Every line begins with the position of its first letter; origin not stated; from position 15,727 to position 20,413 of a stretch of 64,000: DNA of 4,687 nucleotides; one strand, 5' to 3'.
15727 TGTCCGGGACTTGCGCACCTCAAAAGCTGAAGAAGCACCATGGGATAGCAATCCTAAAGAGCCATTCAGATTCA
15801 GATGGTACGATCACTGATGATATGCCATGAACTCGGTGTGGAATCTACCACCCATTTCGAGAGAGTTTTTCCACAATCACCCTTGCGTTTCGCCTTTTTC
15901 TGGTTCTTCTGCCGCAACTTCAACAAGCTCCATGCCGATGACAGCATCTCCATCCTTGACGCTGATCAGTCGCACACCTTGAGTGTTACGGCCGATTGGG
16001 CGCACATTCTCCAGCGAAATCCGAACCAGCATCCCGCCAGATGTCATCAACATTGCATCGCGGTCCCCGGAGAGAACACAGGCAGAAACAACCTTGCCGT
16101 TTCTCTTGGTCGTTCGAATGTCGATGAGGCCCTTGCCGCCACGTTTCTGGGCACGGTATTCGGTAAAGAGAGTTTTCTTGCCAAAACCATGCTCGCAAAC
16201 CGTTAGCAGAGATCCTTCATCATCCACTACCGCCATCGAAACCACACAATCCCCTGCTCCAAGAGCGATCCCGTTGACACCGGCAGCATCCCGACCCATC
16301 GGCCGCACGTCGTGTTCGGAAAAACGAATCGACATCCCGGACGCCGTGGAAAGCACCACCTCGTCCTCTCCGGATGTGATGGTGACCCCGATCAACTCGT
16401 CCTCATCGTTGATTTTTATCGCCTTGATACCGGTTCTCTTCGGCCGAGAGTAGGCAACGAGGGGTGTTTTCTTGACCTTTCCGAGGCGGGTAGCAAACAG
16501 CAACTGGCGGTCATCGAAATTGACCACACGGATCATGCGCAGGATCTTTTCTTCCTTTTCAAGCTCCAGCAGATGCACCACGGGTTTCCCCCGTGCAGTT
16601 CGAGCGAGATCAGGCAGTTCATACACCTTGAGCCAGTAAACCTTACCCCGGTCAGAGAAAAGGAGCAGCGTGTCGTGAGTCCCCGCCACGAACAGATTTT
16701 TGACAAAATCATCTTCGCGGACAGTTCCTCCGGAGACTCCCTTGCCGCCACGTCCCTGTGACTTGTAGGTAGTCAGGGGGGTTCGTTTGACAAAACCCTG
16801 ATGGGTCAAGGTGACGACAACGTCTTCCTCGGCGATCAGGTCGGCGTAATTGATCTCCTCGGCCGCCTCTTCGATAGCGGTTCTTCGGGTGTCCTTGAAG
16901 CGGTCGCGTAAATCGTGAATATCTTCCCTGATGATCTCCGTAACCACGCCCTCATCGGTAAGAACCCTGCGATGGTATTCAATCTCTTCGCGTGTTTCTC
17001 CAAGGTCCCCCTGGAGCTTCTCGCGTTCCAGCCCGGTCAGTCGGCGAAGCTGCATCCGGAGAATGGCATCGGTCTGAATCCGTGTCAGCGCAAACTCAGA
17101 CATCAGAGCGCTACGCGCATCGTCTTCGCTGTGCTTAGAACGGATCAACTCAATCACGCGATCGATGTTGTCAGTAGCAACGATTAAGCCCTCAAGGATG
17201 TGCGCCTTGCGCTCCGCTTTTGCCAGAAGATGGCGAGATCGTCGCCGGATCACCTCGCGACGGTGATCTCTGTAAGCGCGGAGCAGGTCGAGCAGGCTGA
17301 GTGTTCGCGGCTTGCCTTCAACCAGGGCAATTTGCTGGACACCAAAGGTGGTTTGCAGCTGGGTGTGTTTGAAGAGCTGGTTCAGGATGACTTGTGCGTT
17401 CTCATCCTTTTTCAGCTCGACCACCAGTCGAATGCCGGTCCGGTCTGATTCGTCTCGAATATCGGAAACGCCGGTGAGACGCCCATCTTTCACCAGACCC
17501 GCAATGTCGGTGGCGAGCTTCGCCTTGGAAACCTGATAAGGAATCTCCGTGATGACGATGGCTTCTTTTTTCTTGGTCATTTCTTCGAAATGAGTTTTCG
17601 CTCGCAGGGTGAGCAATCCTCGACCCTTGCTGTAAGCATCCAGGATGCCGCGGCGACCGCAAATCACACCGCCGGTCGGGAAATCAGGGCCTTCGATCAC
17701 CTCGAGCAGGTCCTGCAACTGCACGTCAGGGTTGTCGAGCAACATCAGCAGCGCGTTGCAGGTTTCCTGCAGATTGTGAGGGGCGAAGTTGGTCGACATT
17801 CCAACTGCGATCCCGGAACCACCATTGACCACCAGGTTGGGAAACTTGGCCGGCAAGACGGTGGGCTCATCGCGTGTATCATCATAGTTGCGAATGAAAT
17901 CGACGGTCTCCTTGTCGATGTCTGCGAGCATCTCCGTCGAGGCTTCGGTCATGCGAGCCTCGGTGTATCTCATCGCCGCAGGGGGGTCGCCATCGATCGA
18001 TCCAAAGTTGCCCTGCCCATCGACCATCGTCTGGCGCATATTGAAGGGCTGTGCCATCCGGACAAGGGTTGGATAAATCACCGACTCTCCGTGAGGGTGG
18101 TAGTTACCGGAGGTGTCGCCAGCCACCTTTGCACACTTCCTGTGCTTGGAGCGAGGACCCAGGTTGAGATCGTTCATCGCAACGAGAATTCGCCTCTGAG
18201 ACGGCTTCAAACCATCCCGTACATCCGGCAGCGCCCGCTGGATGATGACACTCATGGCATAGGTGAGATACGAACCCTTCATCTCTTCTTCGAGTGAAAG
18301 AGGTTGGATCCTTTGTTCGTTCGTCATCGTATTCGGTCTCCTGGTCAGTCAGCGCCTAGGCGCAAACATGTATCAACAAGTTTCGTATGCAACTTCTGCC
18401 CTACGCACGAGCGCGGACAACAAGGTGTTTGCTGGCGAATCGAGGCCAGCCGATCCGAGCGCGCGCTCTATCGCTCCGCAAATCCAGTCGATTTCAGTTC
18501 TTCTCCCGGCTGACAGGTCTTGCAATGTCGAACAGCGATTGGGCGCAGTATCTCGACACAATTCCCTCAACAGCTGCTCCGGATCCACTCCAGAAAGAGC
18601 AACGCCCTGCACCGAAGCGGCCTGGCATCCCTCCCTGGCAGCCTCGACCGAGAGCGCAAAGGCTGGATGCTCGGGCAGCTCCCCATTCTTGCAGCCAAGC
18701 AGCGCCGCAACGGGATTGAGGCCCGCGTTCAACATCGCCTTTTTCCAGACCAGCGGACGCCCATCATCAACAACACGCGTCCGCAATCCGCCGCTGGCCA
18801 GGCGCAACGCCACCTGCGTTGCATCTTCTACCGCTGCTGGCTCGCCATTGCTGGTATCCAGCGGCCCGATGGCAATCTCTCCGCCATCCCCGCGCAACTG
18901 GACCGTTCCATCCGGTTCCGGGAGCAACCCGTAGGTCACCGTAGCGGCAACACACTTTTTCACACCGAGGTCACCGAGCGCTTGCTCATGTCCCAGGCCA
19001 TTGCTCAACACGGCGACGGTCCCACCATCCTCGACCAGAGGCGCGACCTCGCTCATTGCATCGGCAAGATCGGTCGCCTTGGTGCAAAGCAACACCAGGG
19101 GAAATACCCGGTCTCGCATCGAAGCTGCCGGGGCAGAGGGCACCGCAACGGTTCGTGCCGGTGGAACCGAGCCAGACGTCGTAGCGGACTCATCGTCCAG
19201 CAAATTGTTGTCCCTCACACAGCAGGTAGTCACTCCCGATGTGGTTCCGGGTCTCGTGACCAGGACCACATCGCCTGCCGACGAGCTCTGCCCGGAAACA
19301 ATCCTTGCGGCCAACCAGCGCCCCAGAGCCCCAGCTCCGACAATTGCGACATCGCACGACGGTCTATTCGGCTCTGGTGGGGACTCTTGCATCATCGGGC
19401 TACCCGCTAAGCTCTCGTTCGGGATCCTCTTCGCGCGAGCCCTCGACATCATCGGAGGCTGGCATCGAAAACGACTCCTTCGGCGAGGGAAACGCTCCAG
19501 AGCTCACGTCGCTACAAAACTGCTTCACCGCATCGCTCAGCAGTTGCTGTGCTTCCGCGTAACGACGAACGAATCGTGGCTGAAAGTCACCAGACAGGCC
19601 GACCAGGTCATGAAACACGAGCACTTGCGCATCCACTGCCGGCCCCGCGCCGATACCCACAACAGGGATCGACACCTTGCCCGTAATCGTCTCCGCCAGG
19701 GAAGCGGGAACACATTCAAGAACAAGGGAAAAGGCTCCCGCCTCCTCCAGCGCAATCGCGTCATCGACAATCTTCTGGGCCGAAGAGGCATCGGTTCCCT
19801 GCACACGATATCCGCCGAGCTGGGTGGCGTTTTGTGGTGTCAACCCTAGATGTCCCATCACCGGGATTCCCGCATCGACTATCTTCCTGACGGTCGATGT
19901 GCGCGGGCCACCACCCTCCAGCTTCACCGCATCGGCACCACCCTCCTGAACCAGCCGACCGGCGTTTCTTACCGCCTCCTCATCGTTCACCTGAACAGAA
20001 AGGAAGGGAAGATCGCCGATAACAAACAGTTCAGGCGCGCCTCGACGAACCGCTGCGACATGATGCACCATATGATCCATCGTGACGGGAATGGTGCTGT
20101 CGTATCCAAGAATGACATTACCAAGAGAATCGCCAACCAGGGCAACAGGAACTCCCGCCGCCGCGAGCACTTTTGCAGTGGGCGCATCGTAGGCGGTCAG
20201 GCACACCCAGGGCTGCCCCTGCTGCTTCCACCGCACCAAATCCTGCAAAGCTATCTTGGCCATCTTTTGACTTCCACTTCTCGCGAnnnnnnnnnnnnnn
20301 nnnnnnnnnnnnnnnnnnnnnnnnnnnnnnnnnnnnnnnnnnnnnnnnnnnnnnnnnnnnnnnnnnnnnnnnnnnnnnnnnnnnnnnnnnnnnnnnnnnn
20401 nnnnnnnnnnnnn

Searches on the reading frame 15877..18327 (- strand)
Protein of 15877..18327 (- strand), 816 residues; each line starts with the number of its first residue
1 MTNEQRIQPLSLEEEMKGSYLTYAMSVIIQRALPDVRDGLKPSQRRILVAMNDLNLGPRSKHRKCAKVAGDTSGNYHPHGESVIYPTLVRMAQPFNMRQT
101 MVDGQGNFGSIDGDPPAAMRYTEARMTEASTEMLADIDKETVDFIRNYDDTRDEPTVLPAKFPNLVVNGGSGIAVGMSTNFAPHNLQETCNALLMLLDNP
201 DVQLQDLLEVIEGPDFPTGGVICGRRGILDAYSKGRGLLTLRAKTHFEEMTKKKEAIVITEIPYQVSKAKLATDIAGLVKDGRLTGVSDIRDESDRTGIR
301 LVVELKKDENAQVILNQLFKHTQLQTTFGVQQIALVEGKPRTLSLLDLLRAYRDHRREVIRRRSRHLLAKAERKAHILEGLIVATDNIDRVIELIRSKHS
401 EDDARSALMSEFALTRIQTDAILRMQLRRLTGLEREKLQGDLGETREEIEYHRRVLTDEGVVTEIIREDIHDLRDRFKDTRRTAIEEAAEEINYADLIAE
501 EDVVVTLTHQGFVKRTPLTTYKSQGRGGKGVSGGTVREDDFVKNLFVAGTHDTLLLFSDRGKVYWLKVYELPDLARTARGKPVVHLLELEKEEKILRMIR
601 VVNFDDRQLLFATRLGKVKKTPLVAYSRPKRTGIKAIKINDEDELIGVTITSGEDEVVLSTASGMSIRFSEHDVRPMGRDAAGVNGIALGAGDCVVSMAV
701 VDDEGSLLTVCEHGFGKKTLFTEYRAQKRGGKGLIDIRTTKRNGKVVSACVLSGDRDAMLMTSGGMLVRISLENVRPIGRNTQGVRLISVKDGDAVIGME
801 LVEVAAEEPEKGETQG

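Call 24: search_protein_families(library=pfam, proteins=[window:15877-18327:-], max_evalue=0.001)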
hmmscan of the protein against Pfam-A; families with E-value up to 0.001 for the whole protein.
window:15877-18327:- (816 aa): 2 families
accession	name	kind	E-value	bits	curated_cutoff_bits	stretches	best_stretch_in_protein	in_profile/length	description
PF00521.26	DNA_topoisoIV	-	2.3e-153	511.6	31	1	31-470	1-431/432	DNA gyrase/topoisomerase IV, subunit A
PF03989.18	DNA_gyraseA_C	-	4.8e-68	224.8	27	6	502-547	1-46/48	DNA gyrase C-terminal domain, beta-propeller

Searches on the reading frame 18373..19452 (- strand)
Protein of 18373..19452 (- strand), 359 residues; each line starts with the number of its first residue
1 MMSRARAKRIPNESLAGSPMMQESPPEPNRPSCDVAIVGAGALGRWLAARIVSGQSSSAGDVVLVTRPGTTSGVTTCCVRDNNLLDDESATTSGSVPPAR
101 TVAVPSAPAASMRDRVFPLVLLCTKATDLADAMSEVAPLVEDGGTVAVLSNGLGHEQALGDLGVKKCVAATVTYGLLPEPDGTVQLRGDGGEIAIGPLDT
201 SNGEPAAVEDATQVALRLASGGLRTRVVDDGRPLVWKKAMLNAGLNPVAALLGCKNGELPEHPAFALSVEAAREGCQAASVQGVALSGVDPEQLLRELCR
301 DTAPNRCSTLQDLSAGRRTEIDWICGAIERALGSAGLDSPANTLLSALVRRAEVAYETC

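Call 24: search_protein_families(library=pfam, proteins=[window:18373-19452:-], max_evalue=0.001)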
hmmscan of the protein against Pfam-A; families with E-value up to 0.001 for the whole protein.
window:18373-19452:- (359 aa): 2 families
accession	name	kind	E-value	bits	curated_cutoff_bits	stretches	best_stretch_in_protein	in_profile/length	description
PF08546.17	ApbA_C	-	5e-25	88.7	22.7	1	234-352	5-124/125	Ketopantoate reductase PanE/ApbA C terminal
PF02558.23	ApbA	-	2.1e-19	70.1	22.2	1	35-199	1-149/150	Ketopantoate reductase PanE/ApbA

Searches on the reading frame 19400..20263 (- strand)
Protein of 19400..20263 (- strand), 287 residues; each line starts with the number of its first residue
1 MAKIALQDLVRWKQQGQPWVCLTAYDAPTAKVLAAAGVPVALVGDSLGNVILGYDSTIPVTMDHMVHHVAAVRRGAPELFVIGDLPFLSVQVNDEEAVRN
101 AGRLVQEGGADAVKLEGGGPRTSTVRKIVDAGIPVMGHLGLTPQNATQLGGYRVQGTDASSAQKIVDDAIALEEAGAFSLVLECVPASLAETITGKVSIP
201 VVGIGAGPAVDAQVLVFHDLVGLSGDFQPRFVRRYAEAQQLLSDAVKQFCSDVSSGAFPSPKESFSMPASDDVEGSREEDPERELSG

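Call 24: search_protein_families(library=pfam, proteins=[window:19400-20263:-], max_evalue=0.001)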
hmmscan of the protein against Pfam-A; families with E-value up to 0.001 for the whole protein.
window:19400-20263:- (287 aa): 3 families
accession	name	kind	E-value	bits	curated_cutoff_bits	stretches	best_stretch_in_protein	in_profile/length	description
PF02548.21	Pantoate_transf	-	3.5e-111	371.2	28.7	1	4-260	2-258/259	Ketopantoate hydroxymethyltransferase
PF13714.12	PEP_mutase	-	0.00049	20.2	31.5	0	13-118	5-107/240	Phosphoenolpyruvate phosphomutase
PF01177.27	Asp_Glu_race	-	0.00061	20.1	31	0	158-206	49-98/211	Asp/Glu/Hydantoin racemase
